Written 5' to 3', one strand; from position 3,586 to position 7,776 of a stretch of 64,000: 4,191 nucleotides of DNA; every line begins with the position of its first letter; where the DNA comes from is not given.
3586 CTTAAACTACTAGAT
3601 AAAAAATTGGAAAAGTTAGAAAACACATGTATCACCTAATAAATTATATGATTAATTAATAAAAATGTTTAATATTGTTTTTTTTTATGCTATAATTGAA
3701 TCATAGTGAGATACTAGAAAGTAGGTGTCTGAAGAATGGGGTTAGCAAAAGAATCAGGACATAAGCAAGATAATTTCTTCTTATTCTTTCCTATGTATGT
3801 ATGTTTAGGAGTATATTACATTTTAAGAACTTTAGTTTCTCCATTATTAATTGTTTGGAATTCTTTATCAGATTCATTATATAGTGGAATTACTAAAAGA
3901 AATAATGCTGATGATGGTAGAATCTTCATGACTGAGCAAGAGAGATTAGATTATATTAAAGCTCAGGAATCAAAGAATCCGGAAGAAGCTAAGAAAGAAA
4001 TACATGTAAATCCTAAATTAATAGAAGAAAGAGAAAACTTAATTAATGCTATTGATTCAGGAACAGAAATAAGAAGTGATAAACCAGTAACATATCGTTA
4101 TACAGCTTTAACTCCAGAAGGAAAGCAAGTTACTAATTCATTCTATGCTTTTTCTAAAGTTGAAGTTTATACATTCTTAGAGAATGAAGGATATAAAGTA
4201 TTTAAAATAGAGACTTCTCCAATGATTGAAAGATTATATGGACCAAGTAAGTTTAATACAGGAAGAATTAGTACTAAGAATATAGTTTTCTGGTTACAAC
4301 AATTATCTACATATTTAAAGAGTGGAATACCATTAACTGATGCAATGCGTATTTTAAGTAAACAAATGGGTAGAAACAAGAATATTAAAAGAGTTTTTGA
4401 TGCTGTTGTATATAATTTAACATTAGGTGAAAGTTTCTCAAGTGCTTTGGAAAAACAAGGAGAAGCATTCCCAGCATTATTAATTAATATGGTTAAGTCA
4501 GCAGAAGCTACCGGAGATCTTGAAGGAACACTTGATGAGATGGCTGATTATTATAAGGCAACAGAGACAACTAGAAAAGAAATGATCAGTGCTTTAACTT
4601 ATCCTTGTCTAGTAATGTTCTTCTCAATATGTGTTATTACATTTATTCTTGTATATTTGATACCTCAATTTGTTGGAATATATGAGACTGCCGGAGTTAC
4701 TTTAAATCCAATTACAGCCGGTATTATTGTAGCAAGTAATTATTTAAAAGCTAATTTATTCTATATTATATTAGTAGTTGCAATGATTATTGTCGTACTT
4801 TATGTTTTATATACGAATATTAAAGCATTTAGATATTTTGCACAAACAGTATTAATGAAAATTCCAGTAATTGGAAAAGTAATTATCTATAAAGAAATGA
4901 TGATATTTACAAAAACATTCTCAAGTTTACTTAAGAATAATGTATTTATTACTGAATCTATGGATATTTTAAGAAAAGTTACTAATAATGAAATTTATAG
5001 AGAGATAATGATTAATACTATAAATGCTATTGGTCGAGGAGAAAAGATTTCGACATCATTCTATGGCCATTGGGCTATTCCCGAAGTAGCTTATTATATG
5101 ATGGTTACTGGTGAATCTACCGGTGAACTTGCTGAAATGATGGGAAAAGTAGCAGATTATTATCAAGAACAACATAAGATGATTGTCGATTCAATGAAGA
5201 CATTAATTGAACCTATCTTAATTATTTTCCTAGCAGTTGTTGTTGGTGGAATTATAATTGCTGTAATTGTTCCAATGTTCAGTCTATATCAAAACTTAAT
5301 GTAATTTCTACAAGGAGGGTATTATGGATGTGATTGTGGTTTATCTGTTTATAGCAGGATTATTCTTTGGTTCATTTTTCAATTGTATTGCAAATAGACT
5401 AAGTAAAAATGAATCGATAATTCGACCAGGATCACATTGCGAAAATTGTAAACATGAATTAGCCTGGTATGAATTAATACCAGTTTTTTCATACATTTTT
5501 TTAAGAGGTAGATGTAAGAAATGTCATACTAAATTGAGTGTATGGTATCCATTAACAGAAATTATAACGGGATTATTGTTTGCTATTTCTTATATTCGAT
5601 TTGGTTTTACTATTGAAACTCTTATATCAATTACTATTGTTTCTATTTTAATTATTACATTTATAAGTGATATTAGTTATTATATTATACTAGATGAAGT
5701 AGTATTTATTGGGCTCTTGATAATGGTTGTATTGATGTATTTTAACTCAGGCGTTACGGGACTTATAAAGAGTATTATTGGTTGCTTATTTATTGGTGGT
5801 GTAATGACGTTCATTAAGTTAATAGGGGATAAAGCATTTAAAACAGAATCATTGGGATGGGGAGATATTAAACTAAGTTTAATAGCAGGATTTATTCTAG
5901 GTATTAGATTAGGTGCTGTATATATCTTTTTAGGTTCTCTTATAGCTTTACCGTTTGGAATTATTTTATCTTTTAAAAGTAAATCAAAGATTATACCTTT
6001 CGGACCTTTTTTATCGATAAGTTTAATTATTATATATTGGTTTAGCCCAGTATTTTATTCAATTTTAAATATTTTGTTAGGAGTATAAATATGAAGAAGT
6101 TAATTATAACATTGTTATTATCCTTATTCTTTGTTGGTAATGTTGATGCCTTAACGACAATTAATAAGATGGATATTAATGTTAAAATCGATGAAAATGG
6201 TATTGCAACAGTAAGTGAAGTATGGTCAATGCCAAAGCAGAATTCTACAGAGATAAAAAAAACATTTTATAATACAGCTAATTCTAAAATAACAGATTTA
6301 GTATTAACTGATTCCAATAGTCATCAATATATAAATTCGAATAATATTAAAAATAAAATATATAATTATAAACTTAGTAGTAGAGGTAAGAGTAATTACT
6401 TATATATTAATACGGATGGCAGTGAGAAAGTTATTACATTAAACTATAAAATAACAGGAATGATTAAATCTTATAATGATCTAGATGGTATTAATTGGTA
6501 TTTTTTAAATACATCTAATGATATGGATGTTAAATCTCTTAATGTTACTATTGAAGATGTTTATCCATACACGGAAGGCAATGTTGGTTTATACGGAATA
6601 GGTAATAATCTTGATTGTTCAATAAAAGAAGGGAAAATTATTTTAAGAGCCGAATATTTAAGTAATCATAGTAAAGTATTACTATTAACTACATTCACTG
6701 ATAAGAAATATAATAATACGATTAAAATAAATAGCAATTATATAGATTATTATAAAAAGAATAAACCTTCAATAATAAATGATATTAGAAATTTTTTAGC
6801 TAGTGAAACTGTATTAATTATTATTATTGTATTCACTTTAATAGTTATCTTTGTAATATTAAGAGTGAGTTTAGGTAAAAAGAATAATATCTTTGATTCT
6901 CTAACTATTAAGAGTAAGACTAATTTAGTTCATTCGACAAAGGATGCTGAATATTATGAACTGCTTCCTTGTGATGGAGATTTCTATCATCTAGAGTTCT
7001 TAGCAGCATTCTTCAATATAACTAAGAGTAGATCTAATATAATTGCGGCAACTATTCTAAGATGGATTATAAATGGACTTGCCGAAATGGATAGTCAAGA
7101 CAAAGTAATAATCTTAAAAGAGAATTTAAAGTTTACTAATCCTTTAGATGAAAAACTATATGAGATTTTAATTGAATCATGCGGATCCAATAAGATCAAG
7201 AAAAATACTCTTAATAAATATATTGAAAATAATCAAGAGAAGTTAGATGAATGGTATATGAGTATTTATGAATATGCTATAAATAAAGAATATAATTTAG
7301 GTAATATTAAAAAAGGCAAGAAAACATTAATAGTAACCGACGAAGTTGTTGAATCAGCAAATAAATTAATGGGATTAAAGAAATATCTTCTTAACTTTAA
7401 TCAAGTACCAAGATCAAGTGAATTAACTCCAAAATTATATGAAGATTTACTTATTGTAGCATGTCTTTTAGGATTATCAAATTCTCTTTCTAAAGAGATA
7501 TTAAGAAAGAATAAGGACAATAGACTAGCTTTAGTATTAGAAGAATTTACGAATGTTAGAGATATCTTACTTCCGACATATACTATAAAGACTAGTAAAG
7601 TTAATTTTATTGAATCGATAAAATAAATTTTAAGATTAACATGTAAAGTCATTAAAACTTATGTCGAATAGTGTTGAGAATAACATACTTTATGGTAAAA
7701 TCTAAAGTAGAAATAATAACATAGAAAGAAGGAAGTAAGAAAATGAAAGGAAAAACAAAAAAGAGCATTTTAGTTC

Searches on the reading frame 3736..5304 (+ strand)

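Call 39: search_protein_families(library=pfam, proteins=[window:3736-5304:+], max_evalue=0.01)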
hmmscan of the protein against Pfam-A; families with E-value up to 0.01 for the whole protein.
window:3736-5304:+ (522 aa): 2 families
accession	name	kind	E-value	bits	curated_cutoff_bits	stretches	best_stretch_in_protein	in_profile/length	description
PF00482.28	T2SSF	-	3.1e-54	182.7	25.2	2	186-310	1-125/125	Type II secretion system (T2SS), protein F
PF12889.12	DUF3829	-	0.0035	17.4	26.8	1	209-277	38-104/285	Protein of unknown function (DUF3829)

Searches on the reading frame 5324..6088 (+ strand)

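Call 39: search_protein_families(library=pfam, proteins=[window:5324-6088:+], max_evalue=0.01)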
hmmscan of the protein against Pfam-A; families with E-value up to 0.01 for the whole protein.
window:5324-6088:+ (254 aa): 3 families
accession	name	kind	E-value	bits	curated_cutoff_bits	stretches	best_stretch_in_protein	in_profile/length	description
PF06750.18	A24_N_bact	-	5.3e-33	113.4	23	1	10-93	1-84/84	Bacterial Peptidase A24 N-terminal domain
PF01478.23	Peptidase_A24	-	3.6e-09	37.4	26.5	1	104-213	2-104/104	Type IV leader peptidase family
PF21202.3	SLX1_C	-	0.0013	19.5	27.2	0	19-52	30-65/65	Structure-specific endonuclease subunit SLX1, C-terminal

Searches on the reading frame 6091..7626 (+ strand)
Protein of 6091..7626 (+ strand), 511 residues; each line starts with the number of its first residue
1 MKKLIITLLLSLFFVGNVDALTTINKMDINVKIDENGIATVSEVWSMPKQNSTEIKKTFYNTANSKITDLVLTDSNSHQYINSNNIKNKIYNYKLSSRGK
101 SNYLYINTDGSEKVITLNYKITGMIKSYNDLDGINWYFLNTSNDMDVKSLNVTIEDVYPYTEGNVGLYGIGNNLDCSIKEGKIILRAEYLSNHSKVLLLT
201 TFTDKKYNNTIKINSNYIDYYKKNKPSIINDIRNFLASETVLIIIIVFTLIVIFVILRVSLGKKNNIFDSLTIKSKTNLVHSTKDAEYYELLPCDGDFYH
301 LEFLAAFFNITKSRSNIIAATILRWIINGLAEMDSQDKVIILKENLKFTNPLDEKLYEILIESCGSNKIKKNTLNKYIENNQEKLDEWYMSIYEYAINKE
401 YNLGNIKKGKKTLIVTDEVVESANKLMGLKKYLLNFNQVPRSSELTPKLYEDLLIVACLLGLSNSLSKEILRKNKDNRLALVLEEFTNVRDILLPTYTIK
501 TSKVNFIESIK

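Call 39: search_protein_families(library=pfam, proteins=[window:6091-7626:+], max_evalue=0.01)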
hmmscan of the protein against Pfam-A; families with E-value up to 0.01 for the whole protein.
window:6091-7626:+ (511 aa): 2 families
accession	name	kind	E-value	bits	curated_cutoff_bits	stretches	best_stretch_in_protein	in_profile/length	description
PF09972.14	DUF2207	-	3.3e-11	44.1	24.4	1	23-169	1-137/172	Predicted membrane protein (DUF2207) N-terminal domain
PF20990.2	DUF2207_C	-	2.1e-06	28.1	33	1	415-469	192-246/247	Predicted membrane protein (DUF2207) C-terminal domain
